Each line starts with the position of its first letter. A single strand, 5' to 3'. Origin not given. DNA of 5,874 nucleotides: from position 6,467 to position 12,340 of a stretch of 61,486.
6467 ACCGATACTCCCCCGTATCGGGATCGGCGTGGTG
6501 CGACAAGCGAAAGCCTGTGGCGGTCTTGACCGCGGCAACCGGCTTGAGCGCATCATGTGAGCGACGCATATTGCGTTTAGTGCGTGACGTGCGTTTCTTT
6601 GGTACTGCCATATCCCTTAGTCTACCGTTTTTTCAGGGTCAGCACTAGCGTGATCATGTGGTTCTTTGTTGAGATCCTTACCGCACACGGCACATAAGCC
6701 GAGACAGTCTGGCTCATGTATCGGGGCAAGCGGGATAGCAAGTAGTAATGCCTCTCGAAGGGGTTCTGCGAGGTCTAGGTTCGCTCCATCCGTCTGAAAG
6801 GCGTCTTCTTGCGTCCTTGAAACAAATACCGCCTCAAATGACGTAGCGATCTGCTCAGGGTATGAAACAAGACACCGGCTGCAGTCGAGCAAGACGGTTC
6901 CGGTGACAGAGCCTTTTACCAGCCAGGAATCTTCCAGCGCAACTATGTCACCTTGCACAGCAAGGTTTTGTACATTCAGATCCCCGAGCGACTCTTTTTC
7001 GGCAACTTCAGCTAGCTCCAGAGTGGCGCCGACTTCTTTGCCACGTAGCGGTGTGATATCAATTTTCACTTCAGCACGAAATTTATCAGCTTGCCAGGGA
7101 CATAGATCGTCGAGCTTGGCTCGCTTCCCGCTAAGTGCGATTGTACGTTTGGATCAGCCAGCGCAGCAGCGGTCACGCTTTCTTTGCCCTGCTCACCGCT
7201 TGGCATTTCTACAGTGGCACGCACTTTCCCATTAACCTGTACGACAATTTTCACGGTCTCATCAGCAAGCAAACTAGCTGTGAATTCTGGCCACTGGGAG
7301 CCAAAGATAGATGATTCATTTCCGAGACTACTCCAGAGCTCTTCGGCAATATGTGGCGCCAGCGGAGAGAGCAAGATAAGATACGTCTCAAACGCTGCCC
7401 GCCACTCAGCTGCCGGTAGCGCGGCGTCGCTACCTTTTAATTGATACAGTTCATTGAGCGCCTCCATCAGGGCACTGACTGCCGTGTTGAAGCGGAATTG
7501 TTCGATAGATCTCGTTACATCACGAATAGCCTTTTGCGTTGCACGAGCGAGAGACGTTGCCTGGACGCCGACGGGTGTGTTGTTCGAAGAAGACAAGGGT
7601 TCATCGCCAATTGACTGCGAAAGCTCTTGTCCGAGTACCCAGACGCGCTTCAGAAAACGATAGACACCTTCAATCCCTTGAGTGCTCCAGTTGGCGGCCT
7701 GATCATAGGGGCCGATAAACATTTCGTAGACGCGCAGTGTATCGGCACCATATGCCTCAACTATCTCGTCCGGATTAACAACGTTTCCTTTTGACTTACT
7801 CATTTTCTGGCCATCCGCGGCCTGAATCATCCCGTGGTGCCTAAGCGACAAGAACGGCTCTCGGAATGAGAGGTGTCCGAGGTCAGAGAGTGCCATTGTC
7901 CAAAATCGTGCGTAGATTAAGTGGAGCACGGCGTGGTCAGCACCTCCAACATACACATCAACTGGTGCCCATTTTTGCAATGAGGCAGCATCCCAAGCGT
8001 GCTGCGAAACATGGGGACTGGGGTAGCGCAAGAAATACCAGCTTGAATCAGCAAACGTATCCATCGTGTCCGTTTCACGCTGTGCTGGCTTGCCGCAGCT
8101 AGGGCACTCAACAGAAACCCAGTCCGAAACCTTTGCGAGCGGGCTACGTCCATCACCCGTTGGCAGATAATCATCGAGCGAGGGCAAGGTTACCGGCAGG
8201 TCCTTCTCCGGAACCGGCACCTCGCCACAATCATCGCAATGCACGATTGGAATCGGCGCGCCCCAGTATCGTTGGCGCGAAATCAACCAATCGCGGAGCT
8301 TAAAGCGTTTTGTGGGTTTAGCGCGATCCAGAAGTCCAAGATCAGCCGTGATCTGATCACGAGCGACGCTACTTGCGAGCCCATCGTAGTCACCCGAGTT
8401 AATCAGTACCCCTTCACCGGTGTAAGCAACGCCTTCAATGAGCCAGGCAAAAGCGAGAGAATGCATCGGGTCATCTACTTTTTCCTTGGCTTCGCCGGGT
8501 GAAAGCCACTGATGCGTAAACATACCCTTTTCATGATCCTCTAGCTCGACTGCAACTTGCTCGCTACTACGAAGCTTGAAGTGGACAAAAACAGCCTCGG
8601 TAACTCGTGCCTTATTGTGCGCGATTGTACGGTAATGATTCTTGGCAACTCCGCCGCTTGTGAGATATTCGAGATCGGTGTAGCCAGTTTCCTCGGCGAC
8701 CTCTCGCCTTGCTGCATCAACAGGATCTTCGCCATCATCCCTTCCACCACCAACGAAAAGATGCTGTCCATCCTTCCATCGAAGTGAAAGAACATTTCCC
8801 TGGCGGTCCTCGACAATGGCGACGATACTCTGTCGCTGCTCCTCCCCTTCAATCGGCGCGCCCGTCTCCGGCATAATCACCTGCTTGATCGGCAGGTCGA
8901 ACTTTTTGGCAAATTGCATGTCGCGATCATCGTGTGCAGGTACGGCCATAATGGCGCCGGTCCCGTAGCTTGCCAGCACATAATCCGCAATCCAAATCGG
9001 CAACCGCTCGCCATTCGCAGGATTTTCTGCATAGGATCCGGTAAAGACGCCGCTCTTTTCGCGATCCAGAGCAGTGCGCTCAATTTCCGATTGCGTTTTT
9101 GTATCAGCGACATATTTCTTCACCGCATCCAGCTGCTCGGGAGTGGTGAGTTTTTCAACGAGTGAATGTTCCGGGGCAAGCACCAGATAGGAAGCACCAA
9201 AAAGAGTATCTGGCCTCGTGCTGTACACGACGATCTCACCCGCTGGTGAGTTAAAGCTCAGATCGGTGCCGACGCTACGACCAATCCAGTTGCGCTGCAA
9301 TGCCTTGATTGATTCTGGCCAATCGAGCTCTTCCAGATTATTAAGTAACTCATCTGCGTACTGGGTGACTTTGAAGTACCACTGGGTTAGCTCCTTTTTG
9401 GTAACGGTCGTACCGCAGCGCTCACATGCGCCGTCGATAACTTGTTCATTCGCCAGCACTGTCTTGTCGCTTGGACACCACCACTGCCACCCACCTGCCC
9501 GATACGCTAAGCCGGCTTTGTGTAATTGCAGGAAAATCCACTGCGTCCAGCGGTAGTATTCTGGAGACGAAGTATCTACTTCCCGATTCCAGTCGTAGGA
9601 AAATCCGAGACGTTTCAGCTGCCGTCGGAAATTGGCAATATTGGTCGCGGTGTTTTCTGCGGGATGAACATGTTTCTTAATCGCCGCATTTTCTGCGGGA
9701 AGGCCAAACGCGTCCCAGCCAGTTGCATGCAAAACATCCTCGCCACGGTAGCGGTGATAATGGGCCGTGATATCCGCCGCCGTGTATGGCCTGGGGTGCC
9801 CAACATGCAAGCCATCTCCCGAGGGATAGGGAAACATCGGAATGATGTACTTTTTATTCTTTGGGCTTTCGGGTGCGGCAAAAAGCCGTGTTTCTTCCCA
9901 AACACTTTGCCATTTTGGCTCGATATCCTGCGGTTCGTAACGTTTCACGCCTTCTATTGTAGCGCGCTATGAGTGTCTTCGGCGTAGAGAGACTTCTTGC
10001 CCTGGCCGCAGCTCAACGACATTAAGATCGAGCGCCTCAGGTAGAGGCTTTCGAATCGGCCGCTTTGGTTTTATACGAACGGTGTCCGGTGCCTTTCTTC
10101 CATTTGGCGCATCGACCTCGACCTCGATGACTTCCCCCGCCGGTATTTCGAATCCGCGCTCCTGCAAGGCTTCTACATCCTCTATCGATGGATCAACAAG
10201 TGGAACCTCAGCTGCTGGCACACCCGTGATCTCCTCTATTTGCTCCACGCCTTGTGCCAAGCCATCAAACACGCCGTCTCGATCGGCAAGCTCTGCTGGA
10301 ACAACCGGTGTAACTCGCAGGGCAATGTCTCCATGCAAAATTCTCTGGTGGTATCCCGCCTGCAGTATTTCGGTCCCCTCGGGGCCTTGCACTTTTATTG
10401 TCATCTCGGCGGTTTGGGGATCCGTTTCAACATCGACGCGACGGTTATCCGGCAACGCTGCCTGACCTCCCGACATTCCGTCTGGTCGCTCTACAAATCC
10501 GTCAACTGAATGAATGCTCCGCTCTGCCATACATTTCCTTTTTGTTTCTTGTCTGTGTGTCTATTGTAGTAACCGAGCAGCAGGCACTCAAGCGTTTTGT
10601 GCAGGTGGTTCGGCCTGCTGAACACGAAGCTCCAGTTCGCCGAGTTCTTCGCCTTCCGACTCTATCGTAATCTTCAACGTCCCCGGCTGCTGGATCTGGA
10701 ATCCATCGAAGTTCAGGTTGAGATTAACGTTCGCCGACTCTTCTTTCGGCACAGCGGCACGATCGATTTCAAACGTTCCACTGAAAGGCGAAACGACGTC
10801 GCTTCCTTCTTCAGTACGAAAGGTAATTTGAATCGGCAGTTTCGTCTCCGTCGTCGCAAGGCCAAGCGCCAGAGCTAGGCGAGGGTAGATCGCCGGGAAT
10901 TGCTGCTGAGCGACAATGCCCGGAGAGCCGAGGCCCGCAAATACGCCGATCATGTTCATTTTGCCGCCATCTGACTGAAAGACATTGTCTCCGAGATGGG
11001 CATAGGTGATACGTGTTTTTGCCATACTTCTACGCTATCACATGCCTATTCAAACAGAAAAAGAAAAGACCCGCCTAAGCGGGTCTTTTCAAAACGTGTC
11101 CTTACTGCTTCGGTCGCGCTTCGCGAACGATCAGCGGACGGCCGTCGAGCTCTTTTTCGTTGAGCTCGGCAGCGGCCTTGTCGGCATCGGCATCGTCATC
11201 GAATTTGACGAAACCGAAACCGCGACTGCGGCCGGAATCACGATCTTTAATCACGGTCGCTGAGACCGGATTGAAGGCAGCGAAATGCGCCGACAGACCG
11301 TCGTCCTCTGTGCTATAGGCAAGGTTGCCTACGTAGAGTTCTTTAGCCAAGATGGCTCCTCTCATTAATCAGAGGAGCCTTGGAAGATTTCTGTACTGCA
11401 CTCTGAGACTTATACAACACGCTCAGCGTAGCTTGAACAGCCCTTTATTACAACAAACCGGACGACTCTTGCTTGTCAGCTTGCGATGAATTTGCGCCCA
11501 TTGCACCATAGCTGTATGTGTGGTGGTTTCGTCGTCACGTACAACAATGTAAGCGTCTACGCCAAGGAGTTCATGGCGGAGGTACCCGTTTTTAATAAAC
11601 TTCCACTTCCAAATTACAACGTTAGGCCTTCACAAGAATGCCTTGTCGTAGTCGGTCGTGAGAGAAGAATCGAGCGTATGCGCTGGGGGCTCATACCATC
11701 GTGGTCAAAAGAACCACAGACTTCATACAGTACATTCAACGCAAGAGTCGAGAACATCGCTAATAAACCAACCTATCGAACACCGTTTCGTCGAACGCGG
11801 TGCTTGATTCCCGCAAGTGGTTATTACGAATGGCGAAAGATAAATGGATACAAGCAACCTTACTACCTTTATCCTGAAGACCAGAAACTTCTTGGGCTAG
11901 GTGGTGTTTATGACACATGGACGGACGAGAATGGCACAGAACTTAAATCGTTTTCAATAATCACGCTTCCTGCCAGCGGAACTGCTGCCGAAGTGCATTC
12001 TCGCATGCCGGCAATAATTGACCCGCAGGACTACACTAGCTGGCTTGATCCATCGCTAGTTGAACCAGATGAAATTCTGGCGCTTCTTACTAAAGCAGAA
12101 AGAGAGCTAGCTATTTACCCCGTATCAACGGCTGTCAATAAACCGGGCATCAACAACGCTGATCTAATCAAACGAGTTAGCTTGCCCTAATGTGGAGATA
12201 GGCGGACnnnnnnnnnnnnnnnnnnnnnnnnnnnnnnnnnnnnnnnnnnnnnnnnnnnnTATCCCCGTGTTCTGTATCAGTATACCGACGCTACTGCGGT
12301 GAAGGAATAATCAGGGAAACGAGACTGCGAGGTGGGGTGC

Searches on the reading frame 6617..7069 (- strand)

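Call 58: search_protein_families(library=pfam, proteins=[window:6617-7069:-], max_evalue=0.0001)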
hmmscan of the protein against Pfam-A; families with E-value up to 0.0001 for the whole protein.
window:6617-7069:- (150 aa): 1 family
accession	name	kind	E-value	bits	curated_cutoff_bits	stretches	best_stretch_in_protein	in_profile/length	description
PF02620.22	YceD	-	1.3e-20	74.1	33.2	1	51-145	1-110/119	Large ribosomal RNA subunit accumulation protein YceD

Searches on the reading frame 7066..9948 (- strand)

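Call 63: search_protein_families(library=pfam, proteins=[window:7066-9948:-], max_evalue=0.0001)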
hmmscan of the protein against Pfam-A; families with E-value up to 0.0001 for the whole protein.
window:7066-9948:- (960 aa): 6 families
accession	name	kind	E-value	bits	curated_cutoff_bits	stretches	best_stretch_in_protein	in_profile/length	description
PF13603.12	tRNA-synt_1_2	-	2.8e-61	206.7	25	1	219-364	1-146/185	Leucyl-tRNA synthetase, editing domain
PF00133.28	tRNA-synt_1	-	3.9e-51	174.6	22.7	2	551-754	228-413/414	tRNA synthetases class I (I, L, M and V)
PF09334.17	tRNA-synt_1g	-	3.7e-34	118.6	20.1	2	38-181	6-145/391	tRNA synthetases class I (M)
PF08264.19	Anticodon_1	-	2.7e-24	86.2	25.1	1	802-920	6-143/148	Anticodon-binding domain of tRNA ligase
PF00293.34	NUDIX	-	7.5e-14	52.3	21.1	1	372-494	3-125/134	NUDIX domain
PF01406.26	tRNA-synt_1e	-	1.2e-06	28.6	27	0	662-760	207-297/301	tRNA synthetases class I (C) catalytic domain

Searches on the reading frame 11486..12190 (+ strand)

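Call 47: search_protein_families(library=pfam, proteins=[window:11486-12190:+], max_evalue=0.00001)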
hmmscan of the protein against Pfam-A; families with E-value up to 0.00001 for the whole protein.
window:11486-12190:+ (234 aa): 1 family
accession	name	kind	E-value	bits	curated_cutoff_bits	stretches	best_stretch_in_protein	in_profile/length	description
PF02586.19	SRAP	-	6.5e-66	222.3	27.1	1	11-220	1-214/214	SOS response associated peptidase (SRAP)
